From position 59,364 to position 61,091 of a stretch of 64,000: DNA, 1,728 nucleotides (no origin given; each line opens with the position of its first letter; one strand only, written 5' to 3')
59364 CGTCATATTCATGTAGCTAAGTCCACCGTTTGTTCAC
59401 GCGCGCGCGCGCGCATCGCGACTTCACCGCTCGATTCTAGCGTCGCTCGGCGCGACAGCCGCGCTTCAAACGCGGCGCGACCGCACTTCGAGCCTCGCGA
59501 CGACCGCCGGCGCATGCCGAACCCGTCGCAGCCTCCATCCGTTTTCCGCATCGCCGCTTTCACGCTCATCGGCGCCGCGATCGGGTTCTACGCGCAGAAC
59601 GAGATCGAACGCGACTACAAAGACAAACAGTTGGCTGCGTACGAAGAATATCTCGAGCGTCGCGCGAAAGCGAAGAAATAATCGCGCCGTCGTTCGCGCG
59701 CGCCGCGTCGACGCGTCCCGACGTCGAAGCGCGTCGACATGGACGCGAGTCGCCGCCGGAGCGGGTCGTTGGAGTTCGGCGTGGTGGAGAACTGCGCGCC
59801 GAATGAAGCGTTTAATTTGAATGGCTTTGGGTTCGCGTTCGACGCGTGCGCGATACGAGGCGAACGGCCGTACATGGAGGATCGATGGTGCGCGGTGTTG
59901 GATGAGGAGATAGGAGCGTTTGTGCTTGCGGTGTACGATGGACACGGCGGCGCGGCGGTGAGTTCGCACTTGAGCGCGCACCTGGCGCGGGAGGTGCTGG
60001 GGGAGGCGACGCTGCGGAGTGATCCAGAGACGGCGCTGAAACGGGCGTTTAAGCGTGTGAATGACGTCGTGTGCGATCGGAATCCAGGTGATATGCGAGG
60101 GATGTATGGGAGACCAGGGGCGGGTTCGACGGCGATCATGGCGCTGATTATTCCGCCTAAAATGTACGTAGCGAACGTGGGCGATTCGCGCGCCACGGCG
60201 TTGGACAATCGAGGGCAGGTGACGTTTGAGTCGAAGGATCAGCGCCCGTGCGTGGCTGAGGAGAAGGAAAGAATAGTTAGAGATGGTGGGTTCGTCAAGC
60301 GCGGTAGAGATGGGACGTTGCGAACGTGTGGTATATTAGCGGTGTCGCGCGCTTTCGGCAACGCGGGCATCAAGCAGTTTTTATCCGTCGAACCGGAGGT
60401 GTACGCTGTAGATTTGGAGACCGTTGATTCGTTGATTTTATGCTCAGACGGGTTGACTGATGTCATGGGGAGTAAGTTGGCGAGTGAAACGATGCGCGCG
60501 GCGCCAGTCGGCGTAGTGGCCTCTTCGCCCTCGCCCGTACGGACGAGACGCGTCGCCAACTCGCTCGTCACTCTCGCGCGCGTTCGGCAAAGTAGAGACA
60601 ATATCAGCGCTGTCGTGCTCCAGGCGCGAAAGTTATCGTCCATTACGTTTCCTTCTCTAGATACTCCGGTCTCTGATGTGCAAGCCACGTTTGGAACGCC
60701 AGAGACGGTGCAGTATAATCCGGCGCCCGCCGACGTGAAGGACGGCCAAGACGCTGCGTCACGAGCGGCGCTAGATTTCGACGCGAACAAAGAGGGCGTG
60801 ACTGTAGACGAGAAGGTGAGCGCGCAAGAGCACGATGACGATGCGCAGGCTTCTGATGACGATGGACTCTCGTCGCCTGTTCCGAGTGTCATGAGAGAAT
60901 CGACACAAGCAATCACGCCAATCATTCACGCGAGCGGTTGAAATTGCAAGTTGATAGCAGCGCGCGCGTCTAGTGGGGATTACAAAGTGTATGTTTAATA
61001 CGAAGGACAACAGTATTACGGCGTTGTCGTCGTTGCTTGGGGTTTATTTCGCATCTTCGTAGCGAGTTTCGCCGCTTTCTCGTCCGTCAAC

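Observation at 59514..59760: Unannotated 55-aa TM-protein ORF 57 nt upstream of the PP2C start: candidate dicistronic locus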

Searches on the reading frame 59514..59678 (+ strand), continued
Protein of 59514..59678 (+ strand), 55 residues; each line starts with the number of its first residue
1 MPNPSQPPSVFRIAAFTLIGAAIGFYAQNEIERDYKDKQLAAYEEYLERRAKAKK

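Call 81: search_solved_structures(query=P0089, max_evalue=10, show_alignments=3)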
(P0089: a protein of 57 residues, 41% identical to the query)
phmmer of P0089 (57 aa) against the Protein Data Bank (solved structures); distinct sequences matched with E-value up to 10: 3.
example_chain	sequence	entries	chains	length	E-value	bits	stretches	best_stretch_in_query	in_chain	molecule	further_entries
9b0x_T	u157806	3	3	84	0.024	18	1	3-48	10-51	ATP synthase subunit e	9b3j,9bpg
5xtc_e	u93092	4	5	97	0.85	13.2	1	16-54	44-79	NADH dehydrogenase [ubiquinone] 1 beta subcomplex subunit 11, mitochondrial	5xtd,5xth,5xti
9ti4_e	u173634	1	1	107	1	12.9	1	16-54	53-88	NADH dehydrogenase [ubiquinone] 1 beta subcomplex subunit 11, mitochondrial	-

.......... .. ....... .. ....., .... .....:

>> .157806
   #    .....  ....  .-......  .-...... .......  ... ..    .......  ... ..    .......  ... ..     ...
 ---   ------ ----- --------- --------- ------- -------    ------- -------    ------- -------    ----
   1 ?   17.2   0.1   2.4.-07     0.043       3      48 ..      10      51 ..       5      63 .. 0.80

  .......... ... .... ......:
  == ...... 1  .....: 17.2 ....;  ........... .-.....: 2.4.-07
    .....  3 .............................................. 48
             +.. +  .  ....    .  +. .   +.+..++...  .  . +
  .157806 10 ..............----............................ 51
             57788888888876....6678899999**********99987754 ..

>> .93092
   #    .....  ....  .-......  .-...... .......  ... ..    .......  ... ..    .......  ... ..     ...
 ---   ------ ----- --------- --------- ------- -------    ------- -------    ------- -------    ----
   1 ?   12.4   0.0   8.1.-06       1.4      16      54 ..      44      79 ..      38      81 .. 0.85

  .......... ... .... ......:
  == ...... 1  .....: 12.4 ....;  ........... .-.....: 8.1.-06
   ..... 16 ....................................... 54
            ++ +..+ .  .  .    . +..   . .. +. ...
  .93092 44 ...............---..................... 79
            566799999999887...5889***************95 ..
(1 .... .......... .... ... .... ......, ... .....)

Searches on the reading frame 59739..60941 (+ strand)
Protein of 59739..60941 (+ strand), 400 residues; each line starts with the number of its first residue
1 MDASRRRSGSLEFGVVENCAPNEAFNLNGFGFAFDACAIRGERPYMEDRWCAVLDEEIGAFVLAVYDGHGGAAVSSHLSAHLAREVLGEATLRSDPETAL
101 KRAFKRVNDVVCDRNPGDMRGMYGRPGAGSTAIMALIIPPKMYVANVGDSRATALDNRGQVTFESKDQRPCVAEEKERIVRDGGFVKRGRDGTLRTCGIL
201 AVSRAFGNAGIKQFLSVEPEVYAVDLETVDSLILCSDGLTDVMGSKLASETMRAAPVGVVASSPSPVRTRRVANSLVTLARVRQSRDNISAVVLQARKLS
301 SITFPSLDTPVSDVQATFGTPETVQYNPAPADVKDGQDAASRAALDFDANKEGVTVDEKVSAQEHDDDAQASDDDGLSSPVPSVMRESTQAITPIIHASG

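Call 5: search_protein_families(library=pfam, proteins=[window:59739-60941:+], max_evalue=1)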
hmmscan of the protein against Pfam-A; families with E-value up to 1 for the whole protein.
window:59739-60941:+ (400 aa): 3 families
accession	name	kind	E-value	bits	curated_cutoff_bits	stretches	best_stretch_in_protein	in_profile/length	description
PF00481.26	PP2C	-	1.5e-35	123.5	20.3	1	34-289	3-255/255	Protein phosphatase 2C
PF13672.11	PP2C_2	-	1.5e-05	25.1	24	1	56-242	21-177/209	Protein phosphatase 2C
PF07228.17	SpoIIE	-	2.3e-05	24.9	25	1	217-251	111-143/192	Stage II sporulation protein E (SpoIIE)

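Call 9: list_cluster_members(proteins=[window:59514-59678:+, window:59739-60941:+, window:58175-59362:+])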
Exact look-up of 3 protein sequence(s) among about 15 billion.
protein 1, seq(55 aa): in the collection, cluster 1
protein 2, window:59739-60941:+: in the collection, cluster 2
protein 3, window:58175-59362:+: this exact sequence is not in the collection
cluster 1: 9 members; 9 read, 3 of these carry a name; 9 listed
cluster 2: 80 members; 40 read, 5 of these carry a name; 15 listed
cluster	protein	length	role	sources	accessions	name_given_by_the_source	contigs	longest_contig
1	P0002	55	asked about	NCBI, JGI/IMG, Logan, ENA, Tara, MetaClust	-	hypothetical protein | strand:+ start:1290 stop:1457 length:168 start_codon:yes stop_codon:yes gene_type:complete | \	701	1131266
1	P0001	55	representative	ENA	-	-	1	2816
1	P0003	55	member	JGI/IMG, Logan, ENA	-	hypothetical protein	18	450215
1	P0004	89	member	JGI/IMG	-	hypothetical protein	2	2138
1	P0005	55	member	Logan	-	-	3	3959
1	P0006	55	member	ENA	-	-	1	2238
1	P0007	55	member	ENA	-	-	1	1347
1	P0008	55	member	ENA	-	-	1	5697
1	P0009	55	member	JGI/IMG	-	-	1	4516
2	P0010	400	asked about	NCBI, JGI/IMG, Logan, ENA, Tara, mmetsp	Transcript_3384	protein phosphatase 1L | strand:+ start:1515 stop:2717 length:1203 start_codon:yes stop_codon:yes ... | Transcript_3384/g.13106 ORF Transcript_3384/g.13106 Transcript_3384/m.13106 type:complete ...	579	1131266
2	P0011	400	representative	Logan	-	-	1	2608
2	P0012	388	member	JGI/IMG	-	protein phosphatase 1L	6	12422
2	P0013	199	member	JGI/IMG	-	hypothetical protein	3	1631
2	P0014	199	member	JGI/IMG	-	hypothetical protein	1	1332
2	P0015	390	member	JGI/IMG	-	protein phosphatase 1L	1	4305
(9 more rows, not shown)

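Call 14: find_homologous_proteins(query=window:59739-60941:+, max_evalue=1e-40)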
Query window:59739-60941:+ (400 aa): 59 proteins with E <= 1e-40 among 8000 candidates.
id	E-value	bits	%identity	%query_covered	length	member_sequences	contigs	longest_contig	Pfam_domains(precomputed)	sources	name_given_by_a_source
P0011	1.4e-258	875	100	100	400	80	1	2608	PF13672.12,PF00481.27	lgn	-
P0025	5.0e-205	699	83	96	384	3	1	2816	PF13672.12,PF00481.27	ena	-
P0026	4.2e-173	594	70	100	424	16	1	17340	PF13672.12,PF00481.27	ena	-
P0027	6.2e-173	594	70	100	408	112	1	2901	PF13672.12,PF00481.27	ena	-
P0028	7.4e-170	583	69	98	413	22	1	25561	PF00481.27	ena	-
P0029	1.1e-166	573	70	98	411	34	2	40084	PF00481.27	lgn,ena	-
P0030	2.7e-164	565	69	100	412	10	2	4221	PF13672.12,PF00481.27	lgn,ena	-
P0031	3.0e-161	555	67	99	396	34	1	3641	PF13672.12,PF00481.27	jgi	jgi:serine/threonine protein phosphatase PrpC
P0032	1.7e-154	533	66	100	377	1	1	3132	PF00481.27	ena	-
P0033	1.8e-154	533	68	97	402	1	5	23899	PF13672.12,PF00481.27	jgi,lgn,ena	-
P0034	8.0e-133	462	68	85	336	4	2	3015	PF00481.27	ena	-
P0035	6.4e-103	363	66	70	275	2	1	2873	PF00481.27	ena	-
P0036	4.2e-97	344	66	67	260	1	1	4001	PF00481.27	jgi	-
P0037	3.5e-90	321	65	65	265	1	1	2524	PF00481.27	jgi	-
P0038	1.6e-71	260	52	63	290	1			PF13672.12,PF00481.27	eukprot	eukprot:CAMPEP_0197586666 /NCGR_PEP_ID=MMETSP1326-20131121/8565_1 /TAXON_ID=1155430 /ORGANISM="Genus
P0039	3.6e-68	249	45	73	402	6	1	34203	PF00481.27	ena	-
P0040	6.0e-68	248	45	74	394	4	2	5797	PF00481.27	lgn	-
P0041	7.3e-68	248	47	73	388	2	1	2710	PF00481.27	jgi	jgi:protein phosphatase 1L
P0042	8.4e-67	244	45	73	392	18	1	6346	PF00481.27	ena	-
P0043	7.8e-63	231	49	62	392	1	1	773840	PF00481.27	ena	-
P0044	1.9e-60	223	43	67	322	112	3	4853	PF13672.12,PF00481.27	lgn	-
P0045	8.8e-58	215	39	70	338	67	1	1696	PF13672.12,PF00481.27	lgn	-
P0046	3.5e-57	213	39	66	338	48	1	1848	PF13672.12,PF00481.27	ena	-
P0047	1.9e-56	210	37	44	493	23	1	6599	PF00481.27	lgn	-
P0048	1.3e-55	207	37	76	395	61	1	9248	PF00481.27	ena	-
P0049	2.5e-53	200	43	60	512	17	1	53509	PF00481.27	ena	-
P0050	1.2e-51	194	45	60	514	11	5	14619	PF13672.12,PF00481.27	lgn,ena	-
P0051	6.3e-51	192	43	61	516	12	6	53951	PF00481.27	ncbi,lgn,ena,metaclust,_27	metaclust:\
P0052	9.5e-51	191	42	72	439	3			PF13672.12,PF00481.27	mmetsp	mmetsp:Transcript_6279/g.21047 ORF Transcript_6279/g.21047 Transcript_6279/m.21047 type:complete len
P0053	1.4e-49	188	42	63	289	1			PF00481.27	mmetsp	mmetsp:Transcript_10405/g.43089 ORF Transcript_10405/g.43089 Transcript_10405/m.43089 type:complete 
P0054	5.7e-49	186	37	74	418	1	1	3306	PF13672.12,PF00481.27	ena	-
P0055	3.1e-48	183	45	63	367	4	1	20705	PF00481.27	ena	-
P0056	6.6e-48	182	39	35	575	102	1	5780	PF13672.12,PF00481.27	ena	-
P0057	7.4e-48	182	48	34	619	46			PF00481.27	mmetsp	mmetsp:Transcript_4874/g.18055 ORF Transcript_4874/g.18055 Transcript_4874/m.18055 type:complete len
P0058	8.3e-48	182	42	57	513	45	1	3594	PF00481.27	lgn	-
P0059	3.1e-46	177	42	32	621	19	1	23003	PF13672.12,PF00481.27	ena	-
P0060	4.5e-46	176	39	35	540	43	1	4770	PF13672.12,PF00481.27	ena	-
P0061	8.0e-46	175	41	60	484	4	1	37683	PF00481.27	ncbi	-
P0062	1.1e-45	175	42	60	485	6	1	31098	PF00481.27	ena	-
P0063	1.8e-45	174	41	60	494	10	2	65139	PF00481.27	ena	-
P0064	2.2e-45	174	42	60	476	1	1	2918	PF00481.27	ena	-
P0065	2.9e-45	173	42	32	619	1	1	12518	PF13672.12,PF00481.27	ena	-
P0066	3.0e-45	173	42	60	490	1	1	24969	PF00481.27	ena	-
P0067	3.6e-45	173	42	32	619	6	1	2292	PF13672.12,PF00481.27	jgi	-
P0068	3.9e-45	173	44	31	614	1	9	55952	PF13672.12,PF00481.27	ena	-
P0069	3.9e-45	173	44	31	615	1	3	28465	PF13672.12,PF00481.27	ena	-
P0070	4.6e-45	173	44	31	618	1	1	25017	PF13672.12,PF00481.27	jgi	-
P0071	4.6e-45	173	44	31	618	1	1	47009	PF13672.12,PF00481.27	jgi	-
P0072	4.6e-45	173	44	31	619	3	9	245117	PF13672.12,PF00481.27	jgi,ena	-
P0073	4.8e-45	173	43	32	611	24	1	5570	PF13672.12,PF00481.27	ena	-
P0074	8.1e-45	172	41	36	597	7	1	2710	PF13672.12,PF00481.27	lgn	-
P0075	1.9e-44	171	39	35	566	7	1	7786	PF13672.12,PF00481.27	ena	-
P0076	2.2e-44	171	41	60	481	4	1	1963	PF00481.27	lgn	-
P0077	2.4e-44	170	42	32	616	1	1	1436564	PF13672.12,PF00481.27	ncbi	ncbi:unnamed protein product [Bathycoccus prasinos]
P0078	2.7e-44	170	37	39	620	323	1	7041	PF13672.12,PF00481.27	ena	-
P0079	3.4e-44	170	42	32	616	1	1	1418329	PF13672.12,PF00481.27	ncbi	ncbi:unnamed protein product [Bathycoccus prasinos]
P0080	2.9e-43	167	45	56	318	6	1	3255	PF00481.27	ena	-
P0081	2.2e-42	164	42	60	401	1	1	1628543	PF00481.27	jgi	jgi:serine/threonine protein phosphatase PrpC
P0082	3.4e-41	160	36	68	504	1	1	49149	PF00481.27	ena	-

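Call 15: find_encoding_contigs(protein=P0026, flank=4000, max_places=1)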
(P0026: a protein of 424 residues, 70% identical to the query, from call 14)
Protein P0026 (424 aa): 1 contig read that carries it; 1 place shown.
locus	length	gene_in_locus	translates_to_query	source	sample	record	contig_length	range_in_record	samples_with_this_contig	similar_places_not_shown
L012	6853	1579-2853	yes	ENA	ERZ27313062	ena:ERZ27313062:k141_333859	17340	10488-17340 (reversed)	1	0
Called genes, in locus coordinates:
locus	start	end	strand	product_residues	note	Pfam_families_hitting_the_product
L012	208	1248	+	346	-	PF02558:ApbA (weak), PF08546:ApbA_C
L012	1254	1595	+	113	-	-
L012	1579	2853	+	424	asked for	PF00481:PP2C, PF13672:PP2C_2 (faint)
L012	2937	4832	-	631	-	PF07690:MFS_1, PF03137:OATP (weak)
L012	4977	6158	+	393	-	PF13850:ERGIC_N, PF07970:COPIIcoated_ERV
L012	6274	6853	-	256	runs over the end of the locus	-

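Call 16: find_encoding_contigs(protein=P0028, flank=4000, max_places=1)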
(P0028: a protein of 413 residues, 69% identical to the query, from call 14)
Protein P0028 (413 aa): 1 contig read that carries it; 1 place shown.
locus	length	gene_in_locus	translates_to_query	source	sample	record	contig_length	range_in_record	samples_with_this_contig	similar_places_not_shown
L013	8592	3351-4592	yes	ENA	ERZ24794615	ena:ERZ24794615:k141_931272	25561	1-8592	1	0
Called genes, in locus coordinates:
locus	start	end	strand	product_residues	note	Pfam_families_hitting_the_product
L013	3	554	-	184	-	?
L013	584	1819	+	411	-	PF01156:IU_nuc_hydro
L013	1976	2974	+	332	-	PF02558:ApbA (weak), PF08546:ApbA_C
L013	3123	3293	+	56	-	-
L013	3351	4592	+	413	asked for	PF00481:PP2C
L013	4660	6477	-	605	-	PF03137:OATP (faint), PF07690:MFS_1, PF00083:Sugar_tr (weak), PF07690:MFS_1 (weak)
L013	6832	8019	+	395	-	PF13850:ERGIC_N, PF07970:COPIIcoated_ERV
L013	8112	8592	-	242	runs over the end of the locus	-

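Call 17: find_encoding_contigs(protein=P0029, flank=4000, max_places=1)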
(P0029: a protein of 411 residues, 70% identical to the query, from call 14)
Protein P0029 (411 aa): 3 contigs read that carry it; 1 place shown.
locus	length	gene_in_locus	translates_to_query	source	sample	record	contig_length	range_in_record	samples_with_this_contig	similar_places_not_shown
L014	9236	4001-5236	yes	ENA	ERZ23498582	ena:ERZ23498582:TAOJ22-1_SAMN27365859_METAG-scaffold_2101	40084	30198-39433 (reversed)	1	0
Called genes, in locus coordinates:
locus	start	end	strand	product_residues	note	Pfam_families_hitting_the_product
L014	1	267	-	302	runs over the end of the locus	-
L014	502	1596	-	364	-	PF01634:HisG, PF08029:HisG_C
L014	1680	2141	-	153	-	-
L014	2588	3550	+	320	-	PF02558:ApbA (weak), PF08546:ApbA_C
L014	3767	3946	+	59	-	-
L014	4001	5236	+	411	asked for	PF00481:PP2C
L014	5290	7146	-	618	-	PF07690:MFS_1, PF00083:Sugar_tr (faint), PF03137:OATP (weak)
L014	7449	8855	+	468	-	PF13850:ERGIC_N, PF07970:COPIIcoated_ERV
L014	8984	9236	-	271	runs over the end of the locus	-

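Call 18: find_encoding_contigs(protein=P0033, flank=4000, max_places=1)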
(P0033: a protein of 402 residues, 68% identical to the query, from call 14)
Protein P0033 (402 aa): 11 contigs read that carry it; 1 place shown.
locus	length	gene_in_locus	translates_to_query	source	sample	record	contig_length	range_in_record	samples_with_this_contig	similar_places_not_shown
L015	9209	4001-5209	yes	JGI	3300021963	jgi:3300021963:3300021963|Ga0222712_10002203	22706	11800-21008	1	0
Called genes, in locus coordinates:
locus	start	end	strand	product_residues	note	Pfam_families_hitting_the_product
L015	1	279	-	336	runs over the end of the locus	PF01634:HisG, PF08029:HisG_C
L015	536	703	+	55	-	-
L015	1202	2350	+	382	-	PF01156:IU_nuc_hydro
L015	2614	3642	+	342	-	PF02558:ApbA (weak), PF08546:ApbA_C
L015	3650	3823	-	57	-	-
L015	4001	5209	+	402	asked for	PF00481:PP2C, PF13672:PP2C_2 (faint)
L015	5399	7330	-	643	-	PF07690:MFS_1, PF00083:Sugar_tr (faint), PF03137:OATP (weak), PF07690:MFS_1 (weak)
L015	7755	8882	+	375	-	PF13850:ERGIC_N, PF07970:COPIIcoated_ERV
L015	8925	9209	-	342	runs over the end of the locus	PF08450:SGL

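Call 56: find_encoding_contigs(protein=P0043, flank=3000, max_places=1)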
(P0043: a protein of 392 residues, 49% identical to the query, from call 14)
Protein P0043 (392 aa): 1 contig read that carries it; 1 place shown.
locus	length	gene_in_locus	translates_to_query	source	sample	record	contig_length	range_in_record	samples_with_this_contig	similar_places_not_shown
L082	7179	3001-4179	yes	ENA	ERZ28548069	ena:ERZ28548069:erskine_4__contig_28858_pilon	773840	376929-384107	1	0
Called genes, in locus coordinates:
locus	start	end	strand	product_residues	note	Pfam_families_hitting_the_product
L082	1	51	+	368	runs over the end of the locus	PF14382:ECR1_N, PF21266:S1_RRP4, PF15985:KH_6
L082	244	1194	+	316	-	PF02558:ApbA, PF08546:ApbA_C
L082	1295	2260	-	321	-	-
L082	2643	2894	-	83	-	-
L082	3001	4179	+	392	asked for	PF00481:PP2C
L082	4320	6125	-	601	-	-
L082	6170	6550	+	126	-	PF00462:Glutaredoxin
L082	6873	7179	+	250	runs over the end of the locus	PF06090:Ins_P5_2-kin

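Call 57: find_encoding_contigs(protein=P0039, flank=3000, max_places=1)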
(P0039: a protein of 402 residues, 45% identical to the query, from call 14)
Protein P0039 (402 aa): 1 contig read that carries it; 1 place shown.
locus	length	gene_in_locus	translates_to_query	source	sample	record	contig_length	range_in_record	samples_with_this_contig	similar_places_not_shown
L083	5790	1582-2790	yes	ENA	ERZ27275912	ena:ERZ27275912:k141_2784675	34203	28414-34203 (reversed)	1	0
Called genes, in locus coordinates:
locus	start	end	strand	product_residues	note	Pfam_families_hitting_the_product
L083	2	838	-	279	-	?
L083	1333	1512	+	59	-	-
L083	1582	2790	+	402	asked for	PF00481:PP2C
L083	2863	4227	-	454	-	-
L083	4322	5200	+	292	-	PF00462:Glutaredoxin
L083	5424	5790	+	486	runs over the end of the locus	-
